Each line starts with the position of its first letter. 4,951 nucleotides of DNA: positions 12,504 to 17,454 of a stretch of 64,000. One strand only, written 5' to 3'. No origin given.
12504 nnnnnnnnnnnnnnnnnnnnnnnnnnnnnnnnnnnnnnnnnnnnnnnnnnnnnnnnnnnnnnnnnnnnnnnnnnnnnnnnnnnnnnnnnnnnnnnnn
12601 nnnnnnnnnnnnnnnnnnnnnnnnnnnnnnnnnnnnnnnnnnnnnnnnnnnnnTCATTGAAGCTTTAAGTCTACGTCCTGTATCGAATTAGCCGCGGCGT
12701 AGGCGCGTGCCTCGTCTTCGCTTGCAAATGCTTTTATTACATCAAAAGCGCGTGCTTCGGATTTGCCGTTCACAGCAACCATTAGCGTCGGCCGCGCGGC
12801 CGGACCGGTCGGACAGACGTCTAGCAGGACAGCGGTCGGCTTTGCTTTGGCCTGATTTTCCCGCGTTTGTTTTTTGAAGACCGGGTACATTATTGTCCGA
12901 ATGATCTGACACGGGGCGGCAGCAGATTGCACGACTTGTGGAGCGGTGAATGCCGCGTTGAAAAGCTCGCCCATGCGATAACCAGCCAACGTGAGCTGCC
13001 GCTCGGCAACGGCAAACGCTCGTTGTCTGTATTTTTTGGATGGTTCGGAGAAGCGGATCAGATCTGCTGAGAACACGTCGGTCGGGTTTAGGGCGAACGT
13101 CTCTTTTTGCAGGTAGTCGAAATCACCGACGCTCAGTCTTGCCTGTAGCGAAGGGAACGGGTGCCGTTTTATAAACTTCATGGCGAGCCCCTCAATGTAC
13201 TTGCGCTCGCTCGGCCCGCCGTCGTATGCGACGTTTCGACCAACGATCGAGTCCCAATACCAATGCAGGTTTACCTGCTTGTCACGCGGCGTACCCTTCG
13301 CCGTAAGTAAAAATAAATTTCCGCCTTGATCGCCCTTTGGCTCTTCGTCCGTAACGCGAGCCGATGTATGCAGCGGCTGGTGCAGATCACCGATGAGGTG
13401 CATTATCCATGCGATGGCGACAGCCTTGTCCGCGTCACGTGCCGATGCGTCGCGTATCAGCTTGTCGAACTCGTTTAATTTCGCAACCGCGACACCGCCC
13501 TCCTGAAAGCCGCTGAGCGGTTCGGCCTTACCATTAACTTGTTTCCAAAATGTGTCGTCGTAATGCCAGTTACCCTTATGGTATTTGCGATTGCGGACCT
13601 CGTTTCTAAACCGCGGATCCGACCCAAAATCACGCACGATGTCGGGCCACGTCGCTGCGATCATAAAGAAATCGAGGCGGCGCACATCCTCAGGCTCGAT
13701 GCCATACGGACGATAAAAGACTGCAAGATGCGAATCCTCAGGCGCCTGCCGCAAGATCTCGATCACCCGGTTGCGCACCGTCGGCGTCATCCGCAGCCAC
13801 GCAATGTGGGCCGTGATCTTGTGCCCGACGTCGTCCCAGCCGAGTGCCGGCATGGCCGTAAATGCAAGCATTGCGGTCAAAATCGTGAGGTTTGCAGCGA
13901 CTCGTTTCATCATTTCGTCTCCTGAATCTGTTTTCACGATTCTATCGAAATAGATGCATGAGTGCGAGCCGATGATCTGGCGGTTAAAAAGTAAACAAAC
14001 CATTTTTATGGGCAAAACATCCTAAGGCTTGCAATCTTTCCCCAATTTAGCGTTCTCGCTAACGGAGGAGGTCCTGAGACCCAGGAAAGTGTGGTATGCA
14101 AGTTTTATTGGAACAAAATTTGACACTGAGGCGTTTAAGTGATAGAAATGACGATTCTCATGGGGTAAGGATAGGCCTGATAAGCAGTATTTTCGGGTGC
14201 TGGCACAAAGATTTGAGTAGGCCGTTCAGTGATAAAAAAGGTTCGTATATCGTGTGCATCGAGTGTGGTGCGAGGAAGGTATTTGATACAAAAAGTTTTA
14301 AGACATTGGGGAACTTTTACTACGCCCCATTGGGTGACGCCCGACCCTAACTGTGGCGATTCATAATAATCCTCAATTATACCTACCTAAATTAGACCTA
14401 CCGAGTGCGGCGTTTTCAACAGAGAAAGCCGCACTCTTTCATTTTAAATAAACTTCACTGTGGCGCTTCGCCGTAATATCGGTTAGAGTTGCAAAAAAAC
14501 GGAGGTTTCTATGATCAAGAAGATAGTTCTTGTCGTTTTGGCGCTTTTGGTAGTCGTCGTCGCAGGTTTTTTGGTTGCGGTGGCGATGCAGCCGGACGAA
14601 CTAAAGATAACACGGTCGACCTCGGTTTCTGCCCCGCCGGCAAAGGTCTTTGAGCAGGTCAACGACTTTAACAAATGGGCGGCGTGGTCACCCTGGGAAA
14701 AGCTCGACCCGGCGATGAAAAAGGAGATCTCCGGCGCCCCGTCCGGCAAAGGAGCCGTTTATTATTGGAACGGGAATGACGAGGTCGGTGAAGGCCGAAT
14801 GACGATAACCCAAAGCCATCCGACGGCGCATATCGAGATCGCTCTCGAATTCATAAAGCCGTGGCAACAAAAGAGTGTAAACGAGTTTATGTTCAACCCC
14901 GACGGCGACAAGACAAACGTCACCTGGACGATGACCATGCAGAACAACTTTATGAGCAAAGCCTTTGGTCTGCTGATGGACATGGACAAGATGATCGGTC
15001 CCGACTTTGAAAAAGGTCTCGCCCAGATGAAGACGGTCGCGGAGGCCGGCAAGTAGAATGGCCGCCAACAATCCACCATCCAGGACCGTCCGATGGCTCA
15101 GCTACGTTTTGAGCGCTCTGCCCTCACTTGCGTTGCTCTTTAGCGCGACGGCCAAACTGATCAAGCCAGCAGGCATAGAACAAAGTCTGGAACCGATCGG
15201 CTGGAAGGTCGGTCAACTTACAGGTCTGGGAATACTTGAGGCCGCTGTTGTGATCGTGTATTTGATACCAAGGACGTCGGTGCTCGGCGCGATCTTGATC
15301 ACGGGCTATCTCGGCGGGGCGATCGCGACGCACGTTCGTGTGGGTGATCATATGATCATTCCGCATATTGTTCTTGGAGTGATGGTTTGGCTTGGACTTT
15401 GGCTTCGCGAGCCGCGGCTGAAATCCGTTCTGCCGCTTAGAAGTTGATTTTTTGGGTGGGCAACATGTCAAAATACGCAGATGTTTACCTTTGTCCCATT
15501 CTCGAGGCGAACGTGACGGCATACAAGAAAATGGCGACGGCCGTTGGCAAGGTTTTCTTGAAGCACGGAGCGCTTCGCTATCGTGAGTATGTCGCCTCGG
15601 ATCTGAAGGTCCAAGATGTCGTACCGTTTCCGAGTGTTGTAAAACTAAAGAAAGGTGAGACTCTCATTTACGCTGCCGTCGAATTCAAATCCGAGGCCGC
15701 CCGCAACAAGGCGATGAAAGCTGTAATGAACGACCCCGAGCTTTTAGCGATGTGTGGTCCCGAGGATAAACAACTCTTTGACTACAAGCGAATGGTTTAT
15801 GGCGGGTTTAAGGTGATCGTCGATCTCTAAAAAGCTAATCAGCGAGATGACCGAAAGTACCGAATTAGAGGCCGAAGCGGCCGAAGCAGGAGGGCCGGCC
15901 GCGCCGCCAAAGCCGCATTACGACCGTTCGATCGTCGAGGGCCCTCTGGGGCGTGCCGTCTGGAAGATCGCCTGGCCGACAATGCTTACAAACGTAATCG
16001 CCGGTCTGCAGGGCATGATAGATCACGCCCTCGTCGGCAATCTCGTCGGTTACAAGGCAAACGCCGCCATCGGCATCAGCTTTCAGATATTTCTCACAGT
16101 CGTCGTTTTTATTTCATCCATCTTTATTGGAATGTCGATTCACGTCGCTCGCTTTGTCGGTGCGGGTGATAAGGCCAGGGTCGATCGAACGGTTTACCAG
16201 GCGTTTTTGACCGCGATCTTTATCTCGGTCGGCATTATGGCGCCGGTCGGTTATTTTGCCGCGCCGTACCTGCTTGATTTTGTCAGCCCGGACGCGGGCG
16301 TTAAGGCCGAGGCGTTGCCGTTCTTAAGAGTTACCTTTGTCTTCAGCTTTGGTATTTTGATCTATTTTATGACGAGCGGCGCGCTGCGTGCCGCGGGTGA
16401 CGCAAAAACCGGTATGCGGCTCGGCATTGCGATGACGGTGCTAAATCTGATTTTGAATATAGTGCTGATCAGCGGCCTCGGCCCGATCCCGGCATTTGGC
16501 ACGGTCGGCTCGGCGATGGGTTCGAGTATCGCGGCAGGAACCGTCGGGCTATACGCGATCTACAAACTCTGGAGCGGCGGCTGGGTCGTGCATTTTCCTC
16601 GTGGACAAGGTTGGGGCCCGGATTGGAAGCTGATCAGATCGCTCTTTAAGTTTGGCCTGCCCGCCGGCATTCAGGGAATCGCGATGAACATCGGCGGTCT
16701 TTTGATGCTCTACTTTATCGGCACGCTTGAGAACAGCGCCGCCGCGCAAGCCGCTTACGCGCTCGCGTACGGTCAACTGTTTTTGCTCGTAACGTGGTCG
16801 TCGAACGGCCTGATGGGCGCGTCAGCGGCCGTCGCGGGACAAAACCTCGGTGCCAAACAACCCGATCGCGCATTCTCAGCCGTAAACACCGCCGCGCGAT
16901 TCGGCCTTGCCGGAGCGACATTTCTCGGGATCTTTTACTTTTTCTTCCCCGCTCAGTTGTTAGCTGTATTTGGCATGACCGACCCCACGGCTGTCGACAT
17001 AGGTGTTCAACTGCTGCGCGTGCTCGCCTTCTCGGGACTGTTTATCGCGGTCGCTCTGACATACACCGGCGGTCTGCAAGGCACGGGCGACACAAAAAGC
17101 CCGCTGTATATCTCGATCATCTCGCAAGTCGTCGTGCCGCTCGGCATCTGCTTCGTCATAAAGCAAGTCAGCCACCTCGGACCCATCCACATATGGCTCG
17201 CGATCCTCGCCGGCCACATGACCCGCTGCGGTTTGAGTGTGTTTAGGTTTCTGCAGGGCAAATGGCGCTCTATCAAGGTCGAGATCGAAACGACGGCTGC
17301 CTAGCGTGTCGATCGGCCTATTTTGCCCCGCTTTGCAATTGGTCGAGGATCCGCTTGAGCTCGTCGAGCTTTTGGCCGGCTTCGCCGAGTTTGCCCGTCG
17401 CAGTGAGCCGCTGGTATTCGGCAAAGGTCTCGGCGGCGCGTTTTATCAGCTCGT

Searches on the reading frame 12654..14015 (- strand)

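Call 47: search_protein_families(library=pfam, proteins=[window:12654-14015:-], max_evalue=0.001)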
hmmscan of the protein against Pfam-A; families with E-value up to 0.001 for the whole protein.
window:12654-14015:- (453 aa): 1 family
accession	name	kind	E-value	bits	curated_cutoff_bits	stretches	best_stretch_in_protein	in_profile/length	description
PF02265.22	S1-P1_nuclease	-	9e-36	124.5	29.5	1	60-356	1-257/258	S1/P1 Nuclease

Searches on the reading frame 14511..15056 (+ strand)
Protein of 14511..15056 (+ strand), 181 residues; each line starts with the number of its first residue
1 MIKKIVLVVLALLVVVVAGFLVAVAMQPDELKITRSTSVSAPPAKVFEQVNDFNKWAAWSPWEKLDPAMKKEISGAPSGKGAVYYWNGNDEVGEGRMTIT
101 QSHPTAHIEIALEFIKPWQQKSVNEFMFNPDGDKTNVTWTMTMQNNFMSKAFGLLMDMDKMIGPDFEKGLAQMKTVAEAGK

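Call 47: search_protein_families(library=pfam, proteins=[window:14511-15056:+], max_evalue=0.001)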
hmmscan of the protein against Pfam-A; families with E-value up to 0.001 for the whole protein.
window:14511-15056:+ (181 aa): 3 families
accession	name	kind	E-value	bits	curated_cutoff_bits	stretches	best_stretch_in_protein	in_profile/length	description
PF10604.15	Polyketide_cyc2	-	1.8e-14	54.6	27.4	1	32-178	3-142/142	Polyketide cyclase / dehydrase and lipid transport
PF08327.17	AHSA1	-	4e-05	24.3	22.1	1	41-143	2-98/125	Activator of Hsp90 ATPase homolog 1-like protein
PF03364.25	Polyketide_cyc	-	8.9e-05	23.2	23.4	1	39-155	1-109/126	Polyketide cyclase / dehydrase and lipid transport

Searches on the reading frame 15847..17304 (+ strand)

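Call 47: search_protein_families(library=pfam, proteins=[window:15847-17304:+], max_evalue=0.001)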
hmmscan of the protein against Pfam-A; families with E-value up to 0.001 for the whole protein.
window:15847-17304:+ (485 aa): 1 family
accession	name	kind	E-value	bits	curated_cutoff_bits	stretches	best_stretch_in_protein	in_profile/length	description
PF01554.23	MatE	-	4.5e-46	156.9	24.9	2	44-205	1-160/161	MatE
